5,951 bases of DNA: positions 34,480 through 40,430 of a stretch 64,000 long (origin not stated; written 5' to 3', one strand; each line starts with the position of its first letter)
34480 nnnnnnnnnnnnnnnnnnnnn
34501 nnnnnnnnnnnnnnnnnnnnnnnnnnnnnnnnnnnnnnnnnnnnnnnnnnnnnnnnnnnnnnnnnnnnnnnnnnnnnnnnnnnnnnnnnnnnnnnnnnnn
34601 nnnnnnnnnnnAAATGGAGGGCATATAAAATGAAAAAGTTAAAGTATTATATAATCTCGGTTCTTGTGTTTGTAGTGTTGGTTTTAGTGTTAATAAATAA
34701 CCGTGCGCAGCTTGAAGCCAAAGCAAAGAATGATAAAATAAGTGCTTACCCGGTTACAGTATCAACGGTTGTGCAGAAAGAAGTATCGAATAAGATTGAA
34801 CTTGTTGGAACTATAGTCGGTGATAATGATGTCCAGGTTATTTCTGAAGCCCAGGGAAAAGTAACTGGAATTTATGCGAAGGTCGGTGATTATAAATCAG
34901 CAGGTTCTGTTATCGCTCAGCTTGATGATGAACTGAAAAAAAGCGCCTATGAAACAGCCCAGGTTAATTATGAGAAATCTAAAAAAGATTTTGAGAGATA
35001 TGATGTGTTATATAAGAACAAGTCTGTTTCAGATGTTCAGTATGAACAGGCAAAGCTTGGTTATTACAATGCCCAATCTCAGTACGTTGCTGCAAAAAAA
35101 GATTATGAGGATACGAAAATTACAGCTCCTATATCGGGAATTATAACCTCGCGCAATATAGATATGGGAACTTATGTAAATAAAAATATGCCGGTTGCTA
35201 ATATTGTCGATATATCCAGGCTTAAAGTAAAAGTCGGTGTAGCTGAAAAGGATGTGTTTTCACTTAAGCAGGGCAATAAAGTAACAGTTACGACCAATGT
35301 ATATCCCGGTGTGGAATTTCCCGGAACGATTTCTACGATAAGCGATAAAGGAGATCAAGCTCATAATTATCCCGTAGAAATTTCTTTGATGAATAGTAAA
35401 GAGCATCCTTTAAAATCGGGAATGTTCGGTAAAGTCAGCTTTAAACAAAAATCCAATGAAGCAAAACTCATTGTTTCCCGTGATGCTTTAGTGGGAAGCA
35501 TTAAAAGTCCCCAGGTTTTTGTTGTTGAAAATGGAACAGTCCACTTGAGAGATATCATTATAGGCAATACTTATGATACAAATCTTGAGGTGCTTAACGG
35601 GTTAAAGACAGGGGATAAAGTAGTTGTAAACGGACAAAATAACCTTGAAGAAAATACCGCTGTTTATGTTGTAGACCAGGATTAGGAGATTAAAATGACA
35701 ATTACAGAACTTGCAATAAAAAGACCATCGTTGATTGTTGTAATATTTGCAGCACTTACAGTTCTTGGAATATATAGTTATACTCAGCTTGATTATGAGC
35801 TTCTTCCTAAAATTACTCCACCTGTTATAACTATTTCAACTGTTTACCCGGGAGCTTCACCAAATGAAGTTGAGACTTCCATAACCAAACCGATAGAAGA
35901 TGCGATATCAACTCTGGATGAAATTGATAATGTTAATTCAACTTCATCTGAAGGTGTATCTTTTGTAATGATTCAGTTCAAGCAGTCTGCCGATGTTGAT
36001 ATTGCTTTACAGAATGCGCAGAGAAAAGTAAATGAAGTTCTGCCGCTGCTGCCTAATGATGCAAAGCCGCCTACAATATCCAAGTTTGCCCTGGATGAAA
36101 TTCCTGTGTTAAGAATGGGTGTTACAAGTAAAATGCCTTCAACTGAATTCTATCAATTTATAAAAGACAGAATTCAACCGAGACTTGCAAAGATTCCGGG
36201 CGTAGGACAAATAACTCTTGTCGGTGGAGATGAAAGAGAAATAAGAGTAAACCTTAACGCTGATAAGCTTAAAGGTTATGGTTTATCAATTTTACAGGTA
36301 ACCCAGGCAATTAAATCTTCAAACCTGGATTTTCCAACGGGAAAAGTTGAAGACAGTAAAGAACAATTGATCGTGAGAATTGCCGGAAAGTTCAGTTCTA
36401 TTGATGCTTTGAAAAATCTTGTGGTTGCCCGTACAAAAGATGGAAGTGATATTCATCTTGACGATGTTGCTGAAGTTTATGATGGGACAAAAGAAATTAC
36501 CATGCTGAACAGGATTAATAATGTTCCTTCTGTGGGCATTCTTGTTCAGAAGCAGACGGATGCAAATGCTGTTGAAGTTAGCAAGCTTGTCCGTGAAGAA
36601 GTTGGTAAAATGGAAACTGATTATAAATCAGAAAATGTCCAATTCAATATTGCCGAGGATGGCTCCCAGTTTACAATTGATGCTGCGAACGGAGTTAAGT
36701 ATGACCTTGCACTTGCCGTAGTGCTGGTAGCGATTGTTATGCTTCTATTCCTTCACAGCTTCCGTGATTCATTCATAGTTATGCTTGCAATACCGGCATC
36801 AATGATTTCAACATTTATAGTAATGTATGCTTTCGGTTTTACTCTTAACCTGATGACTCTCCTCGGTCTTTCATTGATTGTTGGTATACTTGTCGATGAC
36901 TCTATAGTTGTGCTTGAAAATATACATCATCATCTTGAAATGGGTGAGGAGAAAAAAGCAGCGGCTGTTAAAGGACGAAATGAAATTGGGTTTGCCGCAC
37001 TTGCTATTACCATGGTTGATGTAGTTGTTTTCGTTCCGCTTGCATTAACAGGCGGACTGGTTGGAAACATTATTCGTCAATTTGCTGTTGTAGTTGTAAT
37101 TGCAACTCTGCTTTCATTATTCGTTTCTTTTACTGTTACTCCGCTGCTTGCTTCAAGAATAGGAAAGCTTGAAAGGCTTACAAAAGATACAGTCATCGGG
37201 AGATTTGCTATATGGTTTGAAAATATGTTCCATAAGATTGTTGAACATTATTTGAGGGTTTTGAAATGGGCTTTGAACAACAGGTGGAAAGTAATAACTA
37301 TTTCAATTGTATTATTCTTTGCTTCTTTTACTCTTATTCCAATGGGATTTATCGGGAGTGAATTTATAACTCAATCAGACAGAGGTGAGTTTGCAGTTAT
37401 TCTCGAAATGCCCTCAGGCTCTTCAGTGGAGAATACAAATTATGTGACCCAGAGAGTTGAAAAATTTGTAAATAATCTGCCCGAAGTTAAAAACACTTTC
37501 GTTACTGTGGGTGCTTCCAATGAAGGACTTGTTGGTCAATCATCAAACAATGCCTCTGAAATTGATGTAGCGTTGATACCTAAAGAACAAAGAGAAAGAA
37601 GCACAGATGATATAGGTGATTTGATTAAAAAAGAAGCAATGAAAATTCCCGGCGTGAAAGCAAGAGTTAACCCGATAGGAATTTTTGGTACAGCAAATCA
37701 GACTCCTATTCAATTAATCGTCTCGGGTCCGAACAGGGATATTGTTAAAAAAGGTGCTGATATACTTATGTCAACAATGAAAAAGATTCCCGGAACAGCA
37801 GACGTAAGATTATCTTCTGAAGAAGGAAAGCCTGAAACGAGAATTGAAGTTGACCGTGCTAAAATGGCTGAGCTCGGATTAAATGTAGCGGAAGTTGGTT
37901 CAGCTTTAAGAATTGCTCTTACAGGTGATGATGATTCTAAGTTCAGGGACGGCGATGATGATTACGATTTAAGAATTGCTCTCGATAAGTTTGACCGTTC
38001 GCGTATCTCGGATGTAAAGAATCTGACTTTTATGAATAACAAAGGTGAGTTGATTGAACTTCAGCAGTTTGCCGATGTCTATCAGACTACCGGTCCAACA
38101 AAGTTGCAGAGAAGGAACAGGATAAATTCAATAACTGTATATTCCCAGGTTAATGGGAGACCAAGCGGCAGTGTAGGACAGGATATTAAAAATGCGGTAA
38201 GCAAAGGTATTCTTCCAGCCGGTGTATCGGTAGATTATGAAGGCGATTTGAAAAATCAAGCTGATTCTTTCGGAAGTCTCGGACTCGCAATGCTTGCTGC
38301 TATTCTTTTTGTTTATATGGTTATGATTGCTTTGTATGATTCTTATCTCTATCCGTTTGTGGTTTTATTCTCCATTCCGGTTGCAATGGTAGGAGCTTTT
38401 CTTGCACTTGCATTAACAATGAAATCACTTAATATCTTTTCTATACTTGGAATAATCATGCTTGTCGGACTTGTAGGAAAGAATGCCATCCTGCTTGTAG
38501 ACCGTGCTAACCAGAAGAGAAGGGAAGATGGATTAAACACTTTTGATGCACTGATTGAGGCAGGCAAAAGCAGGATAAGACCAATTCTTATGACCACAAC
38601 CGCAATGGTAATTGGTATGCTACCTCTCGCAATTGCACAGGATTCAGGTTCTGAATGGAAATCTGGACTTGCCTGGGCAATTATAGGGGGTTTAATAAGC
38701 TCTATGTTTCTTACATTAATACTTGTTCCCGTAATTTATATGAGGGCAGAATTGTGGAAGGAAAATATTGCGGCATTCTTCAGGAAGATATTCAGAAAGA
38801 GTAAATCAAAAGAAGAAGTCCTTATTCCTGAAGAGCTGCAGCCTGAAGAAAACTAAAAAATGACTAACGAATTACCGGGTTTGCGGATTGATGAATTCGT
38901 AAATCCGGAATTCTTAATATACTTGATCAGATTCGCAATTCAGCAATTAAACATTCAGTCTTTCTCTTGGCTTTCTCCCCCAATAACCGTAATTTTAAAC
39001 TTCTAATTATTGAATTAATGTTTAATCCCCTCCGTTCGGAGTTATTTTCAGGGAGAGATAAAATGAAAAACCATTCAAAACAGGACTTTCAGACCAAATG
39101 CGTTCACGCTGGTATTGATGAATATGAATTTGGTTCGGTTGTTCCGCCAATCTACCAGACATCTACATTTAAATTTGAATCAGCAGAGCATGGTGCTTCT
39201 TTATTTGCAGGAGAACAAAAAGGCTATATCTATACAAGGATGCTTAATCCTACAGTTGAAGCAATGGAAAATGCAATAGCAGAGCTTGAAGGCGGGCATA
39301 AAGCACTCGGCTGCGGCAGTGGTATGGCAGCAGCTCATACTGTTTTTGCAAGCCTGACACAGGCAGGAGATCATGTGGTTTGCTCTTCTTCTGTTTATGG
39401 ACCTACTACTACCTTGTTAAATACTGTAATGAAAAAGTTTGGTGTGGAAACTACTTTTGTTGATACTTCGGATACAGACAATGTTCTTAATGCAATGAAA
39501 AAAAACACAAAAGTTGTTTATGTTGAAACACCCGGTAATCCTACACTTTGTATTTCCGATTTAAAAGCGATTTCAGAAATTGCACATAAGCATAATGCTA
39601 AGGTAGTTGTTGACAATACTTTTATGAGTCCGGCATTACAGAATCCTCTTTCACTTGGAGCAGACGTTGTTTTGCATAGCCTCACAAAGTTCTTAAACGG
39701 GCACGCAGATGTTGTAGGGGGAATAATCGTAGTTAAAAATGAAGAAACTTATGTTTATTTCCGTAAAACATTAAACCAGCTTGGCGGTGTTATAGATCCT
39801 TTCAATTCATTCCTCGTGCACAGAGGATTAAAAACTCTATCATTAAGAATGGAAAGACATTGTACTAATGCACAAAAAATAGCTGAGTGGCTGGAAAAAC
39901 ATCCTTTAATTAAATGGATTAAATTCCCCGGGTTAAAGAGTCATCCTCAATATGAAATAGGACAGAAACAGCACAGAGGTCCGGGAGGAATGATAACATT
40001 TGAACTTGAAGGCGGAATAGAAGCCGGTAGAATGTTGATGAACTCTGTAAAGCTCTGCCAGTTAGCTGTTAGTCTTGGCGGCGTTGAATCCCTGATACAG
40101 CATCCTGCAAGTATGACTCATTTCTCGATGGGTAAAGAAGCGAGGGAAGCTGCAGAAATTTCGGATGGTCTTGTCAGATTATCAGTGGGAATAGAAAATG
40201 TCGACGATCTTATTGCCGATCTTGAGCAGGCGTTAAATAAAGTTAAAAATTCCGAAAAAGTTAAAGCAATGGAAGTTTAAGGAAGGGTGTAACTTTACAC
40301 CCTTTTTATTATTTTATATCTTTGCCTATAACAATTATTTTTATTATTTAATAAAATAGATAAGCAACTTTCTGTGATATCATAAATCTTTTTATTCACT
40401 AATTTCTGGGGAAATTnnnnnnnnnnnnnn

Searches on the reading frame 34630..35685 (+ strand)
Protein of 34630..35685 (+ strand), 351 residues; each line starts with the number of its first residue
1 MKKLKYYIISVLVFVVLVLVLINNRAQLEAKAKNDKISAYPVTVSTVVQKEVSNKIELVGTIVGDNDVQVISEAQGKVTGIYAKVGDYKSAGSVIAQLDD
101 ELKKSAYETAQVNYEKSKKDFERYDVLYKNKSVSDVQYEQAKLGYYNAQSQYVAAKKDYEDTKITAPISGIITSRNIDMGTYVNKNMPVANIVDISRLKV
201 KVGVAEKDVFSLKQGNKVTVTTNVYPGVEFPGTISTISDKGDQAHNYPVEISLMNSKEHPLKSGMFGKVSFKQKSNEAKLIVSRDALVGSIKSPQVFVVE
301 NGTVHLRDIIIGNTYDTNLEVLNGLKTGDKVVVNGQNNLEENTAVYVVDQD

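Call 86: search_protein_families(library=pfam, proteins=[window:34630-35685:+], max_evalue=0.00001)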
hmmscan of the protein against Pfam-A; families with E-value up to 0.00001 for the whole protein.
window:34630-35685:+ (351 aa): 2 families
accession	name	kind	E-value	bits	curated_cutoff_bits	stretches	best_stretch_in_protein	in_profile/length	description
PF16576.10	HlyD_D23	-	5.5e-22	78.5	30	1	52-266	2-213/214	Barrel-sandwich domain of CusB or HlyD membrane-fusion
PF13437.12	HlyD_3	-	3.1e-18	66.9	22.2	1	163-264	1-106/106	HlyD family secretion protein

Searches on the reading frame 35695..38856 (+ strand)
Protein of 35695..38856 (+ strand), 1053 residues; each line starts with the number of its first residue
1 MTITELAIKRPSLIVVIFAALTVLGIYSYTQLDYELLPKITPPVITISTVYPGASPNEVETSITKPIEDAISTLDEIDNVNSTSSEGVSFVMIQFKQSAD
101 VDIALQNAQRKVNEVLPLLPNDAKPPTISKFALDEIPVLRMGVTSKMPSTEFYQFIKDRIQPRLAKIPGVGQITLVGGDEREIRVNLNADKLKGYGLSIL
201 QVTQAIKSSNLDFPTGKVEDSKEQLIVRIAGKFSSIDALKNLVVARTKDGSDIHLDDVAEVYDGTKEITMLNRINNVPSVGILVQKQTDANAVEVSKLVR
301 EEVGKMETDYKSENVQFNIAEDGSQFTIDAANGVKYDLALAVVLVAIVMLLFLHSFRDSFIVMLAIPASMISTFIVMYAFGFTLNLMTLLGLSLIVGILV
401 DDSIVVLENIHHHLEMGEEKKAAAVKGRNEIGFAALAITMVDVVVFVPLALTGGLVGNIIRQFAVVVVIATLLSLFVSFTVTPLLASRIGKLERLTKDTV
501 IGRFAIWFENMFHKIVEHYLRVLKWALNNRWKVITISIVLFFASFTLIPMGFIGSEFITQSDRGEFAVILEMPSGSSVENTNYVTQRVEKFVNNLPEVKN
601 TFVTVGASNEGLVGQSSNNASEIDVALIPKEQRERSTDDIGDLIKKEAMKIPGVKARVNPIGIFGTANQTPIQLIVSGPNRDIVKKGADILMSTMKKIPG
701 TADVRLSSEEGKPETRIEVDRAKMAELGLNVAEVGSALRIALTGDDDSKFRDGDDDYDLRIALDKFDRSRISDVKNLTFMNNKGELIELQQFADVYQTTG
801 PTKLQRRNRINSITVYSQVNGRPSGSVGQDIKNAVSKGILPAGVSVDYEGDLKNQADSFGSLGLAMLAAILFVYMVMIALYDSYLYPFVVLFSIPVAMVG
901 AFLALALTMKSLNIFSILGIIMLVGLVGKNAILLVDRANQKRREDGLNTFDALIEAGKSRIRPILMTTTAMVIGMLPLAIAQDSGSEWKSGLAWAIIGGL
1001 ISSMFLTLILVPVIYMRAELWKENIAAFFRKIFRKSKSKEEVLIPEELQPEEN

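Call 86: search_protein_families(library=pfam, proteins=[window:35695-38856:+], max_evalue=0.00001)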
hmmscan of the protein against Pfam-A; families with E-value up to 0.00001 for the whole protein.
window:35695-38856:+ (1053 aa): 3 families
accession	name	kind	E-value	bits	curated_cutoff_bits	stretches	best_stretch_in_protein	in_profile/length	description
PF00873.25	ACR_tran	-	3e-277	922.8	28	1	4-1016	2-1018/1021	AcrB/AcrD/AcrF family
PF03176.21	MMPL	-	6.4e-13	48.8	20.5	2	841-1016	120-300/333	MMPL family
PF02355.23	SecD_SecF_C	-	4.6e-06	26.6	20.5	0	323-480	22-177/189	Protein export membrane protein SecD/SecF, C-terminal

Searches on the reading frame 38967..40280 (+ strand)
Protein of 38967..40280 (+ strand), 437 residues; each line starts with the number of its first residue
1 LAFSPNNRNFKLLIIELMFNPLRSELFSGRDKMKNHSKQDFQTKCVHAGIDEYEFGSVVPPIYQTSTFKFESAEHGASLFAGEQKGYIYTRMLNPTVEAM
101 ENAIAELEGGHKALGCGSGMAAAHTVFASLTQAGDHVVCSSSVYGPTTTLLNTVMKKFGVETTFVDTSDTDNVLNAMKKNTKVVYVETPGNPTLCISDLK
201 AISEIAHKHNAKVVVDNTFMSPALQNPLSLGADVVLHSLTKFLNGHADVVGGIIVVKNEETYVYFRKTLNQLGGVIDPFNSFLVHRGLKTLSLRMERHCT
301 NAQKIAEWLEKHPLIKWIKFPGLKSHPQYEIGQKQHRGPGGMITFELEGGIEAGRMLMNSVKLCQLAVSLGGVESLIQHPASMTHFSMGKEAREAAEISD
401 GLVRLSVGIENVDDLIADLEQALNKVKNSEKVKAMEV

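Call 86: search_protein_families(library=pfam, proteins=[window:38967-40280:+], max_evalue=0.00001)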
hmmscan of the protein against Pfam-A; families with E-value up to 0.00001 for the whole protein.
window:38967-40280:+ (437 aa): 5 families
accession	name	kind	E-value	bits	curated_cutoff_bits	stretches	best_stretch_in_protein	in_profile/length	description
PF01053.26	Cys_Met_Meta_PP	-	5.4e-156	519.4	27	1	42-424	1-381/381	Cys/Met metabolism PLP-dependent enzyme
PF00155.27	Aminotran_1_2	-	3.4e-09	36.8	19.7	1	96-281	42-250/361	Aminotransferase class I and II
PF01212.27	Beta_elim_lyase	-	1.1e-07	32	27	1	94-315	31-271/288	Beta-eliminating lyase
PF02347.22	GDC-P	-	1.8e-07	30.8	26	1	119-241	138-258/429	Glycine cleavage system P-protein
PF01041.23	DegT_DnrJ_EryC1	-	5.8e-06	26.2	19.8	1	94-216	23-145/360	DegT/DnrJ/EryC1/StrS aminotransferase family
